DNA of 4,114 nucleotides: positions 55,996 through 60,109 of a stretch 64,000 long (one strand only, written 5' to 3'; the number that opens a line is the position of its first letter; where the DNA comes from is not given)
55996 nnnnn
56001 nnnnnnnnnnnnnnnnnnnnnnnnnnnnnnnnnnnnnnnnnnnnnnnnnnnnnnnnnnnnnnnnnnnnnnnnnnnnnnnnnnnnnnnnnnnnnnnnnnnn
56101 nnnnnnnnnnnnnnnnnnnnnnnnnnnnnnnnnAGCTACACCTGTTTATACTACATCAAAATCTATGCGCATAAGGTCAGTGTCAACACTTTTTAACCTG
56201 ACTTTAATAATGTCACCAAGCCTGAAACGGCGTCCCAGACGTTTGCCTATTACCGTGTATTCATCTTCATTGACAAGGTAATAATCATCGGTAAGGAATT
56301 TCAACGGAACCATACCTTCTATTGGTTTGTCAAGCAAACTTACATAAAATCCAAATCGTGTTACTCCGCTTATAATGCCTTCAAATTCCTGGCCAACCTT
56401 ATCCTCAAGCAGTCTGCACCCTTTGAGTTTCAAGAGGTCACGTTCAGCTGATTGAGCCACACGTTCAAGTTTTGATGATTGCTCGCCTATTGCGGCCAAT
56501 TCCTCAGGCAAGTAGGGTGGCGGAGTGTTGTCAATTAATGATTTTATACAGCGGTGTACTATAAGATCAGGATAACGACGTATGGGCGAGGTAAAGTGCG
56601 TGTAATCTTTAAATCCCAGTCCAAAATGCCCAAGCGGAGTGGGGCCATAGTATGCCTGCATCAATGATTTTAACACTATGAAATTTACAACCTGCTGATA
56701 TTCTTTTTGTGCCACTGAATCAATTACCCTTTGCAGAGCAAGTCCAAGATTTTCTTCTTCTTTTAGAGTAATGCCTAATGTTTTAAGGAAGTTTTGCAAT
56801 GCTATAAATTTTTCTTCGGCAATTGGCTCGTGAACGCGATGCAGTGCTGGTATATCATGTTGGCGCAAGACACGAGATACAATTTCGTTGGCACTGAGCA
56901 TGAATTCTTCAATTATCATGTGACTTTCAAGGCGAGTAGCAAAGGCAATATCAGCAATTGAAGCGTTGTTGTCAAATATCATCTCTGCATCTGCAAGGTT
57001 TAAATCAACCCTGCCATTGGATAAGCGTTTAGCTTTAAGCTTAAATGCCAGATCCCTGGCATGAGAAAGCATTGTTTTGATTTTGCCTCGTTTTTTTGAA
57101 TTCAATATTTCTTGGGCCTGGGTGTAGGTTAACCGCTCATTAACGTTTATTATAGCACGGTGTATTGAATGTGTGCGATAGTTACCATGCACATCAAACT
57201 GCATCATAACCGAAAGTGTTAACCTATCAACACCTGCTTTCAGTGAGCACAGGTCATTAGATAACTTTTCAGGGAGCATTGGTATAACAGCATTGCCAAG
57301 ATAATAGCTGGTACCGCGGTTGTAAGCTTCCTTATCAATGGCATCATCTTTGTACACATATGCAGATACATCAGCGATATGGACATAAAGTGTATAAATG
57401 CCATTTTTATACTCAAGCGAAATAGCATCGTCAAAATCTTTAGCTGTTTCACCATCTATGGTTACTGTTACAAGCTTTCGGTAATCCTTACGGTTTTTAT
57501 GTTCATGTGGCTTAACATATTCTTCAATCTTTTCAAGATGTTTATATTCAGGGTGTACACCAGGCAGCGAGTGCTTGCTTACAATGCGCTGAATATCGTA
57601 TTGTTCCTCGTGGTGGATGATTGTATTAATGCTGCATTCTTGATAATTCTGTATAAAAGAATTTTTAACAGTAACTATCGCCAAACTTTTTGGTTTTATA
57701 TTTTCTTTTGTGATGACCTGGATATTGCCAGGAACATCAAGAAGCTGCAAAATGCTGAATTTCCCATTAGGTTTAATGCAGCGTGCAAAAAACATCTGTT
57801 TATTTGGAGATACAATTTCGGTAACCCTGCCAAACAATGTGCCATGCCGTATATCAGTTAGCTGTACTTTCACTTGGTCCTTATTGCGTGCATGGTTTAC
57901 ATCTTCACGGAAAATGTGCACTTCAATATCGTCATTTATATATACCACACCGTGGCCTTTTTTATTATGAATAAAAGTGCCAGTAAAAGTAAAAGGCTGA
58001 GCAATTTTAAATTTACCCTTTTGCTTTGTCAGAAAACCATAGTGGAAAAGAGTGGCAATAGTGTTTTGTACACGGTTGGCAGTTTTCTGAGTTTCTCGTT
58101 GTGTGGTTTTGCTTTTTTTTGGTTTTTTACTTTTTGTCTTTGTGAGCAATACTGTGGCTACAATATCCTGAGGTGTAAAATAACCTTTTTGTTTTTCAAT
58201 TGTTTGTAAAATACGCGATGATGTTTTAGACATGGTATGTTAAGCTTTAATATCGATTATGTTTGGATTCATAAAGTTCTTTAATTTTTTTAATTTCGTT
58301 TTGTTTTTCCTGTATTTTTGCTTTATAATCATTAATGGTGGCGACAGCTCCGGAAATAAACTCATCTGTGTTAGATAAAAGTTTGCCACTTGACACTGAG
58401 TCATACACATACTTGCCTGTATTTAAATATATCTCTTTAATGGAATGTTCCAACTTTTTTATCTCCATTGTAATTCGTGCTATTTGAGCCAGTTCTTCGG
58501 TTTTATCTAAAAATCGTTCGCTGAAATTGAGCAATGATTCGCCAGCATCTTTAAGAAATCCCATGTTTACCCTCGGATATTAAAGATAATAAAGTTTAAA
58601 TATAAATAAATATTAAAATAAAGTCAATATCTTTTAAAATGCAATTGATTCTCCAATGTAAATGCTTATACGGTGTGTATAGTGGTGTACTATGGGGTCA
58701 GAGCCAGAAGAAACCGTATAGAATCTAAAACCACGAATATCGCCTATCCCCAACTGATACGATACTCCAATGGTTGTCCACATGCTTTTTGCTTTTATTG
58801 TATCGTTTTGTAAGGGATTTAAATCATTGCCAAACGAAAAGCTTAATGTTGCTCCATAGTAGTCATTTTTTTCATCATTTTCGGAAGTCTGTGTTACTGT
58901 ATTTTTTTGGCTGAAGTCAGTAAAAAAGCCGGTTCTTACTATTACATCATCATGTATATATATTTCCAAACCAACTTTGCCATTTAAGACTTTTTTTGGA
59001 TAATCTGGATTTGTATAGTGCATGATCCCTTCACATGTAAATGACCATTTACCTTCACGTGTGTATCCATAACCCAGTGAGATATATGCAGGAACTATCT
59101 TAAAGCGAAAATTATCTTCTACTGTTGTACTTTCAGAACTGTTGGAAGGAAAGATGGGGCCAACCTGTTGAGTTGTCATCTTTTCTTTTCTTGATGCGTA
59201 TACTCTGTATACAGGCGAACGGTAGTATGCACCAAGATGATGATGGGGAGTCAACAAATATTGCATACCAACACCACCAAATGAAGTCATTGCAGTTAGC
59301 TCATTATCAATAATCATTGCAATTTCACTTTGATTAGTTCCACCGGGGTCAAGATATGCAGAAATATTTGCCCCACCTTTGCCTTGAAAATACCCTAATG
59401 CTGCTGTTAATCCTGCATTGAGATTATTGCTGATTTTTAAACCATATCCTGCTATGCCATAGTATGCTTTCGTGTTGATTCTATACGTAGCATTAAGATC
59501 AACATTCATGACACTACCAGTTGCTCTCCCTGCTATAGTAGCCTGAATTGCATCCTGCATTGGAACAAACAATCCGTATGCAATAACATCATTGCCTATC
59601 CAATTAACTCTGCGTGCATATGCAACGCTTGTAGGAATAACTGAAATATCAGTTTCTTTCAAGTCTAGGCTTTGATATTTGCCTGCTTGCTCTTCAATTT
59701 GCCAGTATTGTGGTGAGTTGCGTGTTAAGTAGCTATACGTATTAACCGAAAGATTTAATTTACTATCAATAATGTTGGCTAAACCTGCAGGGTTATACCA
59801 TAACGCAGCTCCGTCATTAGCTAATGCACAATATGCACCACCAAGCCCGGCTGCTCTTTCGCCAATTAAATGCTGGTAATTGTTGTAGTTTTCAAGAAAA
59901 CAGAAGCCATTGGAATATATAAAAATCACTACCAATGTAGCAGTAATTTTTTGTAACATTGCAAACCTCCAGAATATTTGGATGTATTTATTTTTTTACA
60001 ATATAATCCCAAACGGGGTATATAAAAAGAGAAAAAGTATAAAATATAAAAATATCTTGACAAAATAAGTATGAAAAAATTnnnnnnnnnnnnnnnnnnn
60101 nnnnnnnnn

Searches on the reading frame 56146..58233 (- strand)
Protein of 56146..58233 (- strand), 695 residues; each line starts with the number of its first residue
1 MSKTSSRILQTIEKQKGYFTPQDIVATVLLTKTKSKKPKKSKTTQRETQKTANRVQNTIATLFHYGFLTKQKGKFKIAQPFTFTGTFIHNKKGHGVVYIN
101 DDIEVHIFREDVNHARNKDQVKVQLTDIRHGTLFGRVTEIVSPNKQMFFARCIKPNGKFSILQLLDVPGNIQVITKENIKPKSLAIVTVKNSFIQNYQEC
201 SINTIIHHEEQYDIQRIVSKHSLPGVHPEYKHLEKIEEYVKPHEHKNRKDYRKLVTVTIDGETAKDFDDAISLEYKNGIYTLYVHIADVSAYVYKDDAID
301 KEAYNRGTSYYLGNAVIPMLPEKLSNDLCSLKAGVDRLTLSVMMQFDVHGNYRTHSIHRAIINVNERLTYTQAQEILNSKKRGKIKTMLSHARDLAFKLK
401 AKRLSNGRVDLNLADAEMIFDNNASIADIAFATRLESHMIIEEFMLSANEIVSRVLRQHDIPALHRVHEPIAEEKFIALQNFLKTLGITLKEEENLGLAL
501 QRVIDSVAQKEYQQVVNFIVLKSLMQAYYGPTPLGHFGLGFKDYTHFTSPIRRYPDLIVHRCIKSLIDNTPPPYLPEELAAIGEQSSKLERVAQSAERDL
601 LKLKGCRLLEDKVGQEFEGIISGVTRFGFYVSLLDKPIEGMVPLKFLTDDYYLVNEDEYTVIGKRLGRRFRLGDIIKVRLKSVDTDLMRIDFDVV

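Call 84: search_protein_families(library=pfam, proteins=[window:56146-58233:-], max_evalue=0.00001)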
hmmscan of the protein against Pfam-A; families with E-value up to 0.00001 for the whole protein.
window:56146-58233:- (695 aa): 2 families
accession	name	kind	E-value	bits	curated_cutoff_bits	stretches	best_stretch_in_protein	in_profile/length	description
PF00773.25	RNB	-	4e-110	368.5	29.3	1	248-568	1-325/326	RNB domain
PF00575.29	S1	-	9.1e-12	45.6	22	1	611-692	2-71/74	S1 RNA binding domain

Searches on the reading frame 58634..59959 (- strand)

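Call 84: search_protein_families(library=pfam, proteins=[window:58634-59959:-], max_evalue=0.00001)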
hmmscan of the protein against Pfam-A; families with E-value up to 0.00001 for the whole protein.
window:58634-59959:- (441 aa): 1 family
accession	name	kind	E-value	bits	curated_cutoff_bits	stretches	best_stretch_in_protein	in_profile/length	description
PF03349.22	Toluene_X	-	4.8e-08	32.3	29.7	1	36-307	20-281/421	Outer membrane protein transport protein (OMPP1/FadL/TodX)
